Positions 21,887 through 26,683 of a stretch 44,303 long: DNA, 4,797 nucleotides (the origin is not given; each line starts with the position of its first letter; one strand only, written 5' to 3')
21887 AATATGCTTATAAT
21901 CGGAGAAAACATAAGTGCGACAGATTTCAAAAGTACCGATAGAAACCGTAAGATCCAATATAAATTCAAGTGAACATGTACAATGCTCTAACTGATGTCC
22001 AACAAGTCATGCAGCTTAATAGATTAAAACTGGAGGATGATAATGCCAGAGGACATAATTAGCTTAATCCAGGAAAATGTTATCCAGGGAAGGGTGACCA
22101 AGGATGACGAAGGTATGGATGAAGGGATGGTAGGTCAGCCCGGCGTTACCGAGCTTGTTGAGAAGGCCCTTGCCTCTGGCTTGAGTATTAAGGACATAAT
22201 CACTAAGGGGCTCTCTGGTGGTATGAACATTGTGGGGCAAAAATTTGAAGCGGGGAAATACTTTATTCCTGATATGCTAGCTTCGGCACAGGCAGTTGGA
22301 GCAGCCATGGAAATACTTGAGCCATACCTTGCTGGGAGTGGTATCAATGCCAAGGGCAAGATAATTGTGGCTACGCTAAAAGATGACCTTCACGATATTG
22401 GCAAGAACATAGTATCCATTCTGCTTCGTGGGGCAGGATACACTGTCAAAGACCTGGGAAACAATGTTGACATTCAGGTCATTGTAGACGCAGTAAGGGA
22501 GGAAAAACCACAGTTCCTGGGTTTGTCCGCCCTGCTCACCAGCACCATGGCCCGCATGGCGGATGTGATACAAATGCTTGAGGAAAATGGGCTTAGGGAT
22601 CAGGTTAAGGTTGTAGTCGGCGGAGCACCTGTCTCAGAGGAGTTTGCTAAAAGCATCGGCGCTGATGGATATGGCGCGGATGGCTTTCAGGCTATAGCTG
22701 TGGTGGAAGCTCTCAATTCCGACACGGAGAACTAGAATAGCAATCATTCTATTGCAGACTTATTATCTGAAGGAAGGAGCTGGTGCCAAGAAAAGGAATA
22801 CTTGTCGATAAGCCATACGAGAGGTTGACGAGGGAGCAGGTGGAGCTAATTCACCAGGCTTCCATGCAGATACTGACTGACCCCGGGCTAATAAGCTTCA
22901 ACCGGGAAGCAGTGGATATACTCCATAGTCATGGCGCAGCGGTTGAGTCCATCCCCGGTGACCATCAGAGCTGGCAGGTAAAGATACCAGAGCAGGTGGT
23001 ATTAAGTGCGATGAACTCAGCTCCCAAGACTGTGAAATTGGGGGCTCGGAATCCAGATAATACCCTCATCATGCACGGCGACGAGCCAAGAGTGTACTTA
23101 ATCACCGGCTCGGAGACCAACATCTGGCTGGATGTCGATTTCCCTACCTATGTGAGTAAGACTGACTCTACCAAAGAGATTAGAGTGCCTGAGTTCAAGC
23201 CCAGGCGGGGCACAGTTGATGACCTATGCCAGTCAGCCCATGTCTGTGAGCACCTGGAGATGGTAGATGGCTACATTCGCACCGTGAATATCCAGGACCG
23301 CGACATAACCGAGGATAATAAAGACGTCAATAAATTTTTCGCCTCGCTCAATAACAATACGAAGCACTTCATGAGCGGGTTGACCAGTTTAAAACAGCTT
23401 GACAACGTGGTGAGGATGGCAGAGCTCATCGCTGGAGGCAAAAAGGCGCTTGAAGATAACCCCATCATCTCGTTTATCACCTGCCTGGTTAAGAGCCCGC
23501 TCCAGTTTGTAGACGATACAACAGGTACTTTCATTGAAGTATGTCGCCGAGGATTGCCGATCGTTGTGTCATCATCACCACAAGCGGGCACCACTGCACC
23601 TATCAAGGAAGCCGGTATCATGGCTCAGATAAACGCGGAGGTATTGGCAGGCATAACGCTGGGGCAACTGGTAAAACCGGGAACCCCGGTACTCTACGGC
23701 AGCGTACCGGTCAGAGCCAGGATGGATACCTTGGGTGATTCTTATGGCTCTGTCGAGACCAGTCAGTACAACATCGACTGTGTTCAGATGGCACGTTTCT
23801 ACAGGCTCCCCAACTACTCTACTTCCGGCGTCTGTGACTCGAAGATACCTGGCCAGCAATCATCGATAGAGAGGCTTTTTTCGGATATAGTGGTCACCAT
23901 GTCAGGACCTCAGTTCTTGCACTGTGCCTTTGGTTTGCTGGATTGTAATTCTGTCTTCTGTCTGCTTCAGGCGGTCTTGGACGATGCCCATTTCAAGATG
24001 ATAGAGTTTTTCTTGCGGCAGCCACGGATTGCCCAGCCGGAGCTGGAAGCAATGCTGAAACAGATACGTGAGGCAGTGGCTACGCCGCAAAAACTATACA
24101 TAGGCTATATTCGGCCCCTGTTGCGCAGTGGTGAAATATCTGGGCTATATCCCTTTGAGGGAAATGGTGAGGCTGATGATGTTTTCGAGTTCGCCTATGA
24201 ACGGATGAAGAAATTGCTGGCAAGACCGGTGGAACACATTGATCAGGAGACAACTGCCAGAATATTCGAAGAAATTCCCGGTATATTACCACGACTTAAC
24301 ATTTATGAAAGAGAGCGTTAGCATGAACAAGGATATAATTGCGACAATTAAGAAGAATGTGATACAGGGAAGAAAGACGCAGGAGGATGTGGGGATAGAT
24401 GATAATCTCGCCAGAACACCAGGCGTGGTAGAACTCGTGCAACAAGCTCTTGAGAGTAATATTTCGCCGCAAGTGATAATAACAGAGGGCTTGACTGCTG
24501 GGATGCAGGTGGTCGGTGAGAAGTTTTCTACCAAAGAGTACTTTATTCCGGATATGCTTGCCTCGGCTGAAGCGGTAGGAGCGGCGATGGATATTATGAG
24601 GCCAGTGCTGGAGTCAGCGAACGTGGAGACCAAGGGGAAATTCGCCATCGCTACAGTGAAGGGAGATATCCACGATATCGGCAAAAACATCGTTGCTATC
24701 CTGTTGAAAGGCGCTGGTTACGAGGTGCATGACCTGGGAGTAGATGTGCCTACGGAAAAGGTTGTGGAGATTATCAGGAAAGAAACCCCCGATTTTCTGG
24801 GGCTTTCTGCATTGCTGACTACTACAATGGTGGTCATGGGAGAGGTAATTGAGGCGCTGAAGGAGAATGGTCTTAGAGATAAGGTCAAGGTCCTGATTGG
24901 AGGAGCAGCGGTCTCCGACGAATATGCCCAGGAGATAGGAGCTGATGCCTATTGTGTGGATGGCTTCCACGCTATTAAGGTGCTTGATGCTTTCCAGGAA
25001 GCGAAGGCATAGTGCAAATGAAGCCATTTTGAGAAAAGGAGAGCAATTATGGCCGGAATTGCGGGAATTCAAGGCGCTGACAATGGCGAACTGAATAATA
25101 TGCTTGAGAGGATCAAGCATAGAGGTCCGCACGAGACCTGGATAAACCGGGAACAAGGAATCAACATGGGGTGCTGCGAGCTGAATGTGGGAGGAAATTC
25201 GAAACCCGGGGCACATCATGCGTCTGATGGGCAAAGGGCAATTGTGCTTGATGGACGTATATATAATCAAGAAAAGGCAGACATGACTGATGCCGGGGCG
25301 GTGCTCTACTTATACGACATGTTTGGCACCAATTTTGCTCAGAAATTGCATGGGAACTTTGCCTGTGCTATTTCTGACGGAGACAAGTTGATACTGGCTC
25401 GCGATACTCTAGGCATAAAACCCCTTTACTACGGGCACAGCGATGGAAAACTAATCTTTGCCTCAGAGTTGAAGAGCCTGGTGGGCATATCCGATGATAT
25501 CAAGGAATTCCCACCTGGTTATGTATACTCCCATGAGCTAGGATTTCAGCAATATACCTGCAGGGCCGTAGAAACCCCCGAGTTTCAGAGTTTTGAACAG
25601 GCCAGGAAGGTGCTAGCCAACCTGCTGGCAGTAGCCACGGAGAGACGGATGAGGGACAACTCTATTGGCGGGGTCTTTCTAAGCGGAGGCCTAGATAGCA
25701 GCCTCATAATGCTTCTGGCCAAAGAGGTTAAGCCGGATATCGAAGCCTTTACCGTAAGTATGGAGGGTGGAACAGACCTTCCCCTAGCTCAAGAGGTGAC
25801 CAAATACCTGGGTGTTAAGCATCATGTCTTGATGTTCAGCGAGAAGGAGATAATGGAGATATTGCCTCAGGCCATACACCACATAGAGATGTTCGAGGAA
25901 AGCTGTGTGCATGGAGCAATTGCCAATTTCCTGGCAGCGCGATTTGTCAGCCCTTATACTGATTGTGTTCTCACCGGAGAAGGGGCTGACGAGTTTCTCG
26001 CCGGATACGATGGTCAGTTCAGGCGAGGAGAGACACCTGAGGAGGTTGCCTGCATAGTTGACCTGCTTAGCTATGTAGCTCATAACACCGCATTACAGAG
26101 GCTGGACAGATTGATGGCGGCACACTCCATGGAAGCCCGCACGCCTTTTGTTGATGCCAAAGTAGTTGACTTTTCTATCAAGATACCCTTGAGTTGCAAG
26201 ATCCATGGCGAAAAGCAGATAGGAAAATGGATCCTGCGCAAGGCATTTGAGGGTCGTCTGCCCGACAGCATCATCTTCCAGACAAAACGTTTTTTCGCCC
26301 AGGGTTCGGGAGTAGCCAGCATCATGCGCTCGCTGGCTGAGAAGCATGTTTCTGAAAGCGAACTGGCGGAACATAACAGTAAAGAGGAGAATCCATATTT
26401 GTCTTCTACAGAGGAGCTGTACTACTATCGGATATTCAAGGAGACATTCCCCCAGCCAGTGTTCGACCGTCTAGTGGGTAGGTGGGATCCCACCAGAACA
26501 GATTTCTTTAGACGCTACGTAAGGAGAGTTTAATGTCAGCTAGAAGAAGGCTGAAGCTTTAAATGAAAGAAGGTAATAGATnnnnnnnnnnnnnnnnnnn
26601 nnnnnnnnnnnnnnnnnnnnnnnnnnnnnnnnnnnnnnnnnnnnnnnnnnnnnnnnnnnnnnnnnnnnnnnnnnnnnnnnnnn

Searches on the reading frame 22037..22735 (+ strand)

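Call 32: search_protein_families(library=pfam, max_evalue=0.00001, proteins=[window:22037-22735:+])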
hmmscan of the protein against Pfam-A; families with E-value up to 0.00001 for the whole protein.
window:22037-22735:+ (232 aa): 2 families
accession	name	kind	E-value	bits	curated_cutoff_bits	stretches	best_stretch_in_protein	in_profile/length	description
PF02310.24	B12-binding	-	2e-27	95.8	32.1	1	107-220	1-120/121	B12 binding domain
PF02607.22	B12-binding_2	-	1.9e-16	60.4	23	1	36-95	16-74/74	B12 binding domain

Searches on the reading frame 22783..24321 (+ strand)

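Call 32: search_protein_families(library=pfam, max_evalue=0.00001, proteins=[window:22783-24321:+])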
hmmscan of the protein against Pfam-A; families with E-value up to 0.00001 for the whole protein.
window:22783-24321:+ (512 aa): 1 family
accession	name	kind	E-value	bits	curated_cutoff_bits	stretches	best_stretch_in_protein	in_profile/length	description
PF06253.16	MTTB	-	1.3e-55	188.9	25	1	10-413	29-402/500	Trimethylamine methyltransferase (MTTB)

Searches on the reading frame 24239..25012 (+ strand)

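Call 68: search_protein_families(library=pfam, max_evalue=0.001, proteins=[window:24239-25012:+])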
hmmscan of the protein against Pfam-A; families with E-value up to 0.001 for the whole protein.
window:24239-25012:+ (257 aa): 2 families
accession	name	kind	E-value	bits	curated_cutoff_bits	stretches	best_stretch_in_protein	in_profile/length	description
PF02310.24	B12-binding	-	1.5e-28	99.5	32.1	1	134-240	2-110/121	B12 binding domain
PF02607.22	B12-binding_2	-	1.2e-16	61.1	23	1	62-119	16-72/74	B12 binding domain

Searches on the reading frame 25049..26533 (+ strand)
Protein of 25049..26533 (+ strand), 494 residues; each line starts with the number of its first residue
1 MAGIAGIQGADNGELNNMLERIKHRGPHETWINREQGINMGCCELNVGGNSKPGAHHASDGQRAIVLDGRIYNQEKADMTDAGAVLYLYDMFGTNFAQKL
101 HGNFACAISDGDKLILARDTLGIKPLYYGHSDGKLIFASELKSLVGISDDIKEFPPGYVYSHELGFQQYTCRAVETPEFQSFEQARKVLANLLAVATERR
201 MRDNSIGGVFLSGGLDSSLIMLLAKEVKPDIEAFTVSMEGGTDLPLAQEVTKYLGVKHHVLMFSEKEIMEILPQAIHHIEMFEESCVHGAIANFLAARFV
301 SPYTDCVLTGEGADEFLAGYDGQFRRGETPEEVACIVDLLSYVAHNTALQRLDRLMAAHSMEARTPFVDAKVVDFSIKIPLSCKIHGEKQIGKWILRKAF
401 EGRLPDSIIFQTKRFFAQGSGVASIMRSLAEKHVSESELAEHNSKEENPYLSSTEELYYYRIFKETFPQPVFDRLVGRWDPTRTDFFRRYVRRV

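Call 32: search_protein_families(library=pfam, max_evalue=0.00001, proteins=[window:25049-26533:+])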
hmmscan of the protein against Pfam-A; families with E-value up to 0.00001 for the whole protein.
window:25049-26533:+ (494 aa): 3 families
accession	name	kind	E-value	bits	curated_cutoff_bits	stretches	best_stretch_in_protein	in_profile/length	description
PF00733.27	Asn_synthase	-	7.1e-57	194.1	21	2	190-326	3-140/354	Asparagine synthase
PF13537.11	GATase_7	-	2e-18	67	25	1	58-145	19-122/123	Glutamine amidotransferase domain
PF13522.11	GATase_6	-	1.4e-11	45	27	1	37-140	11-130/130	Glutamine amidotransferase domain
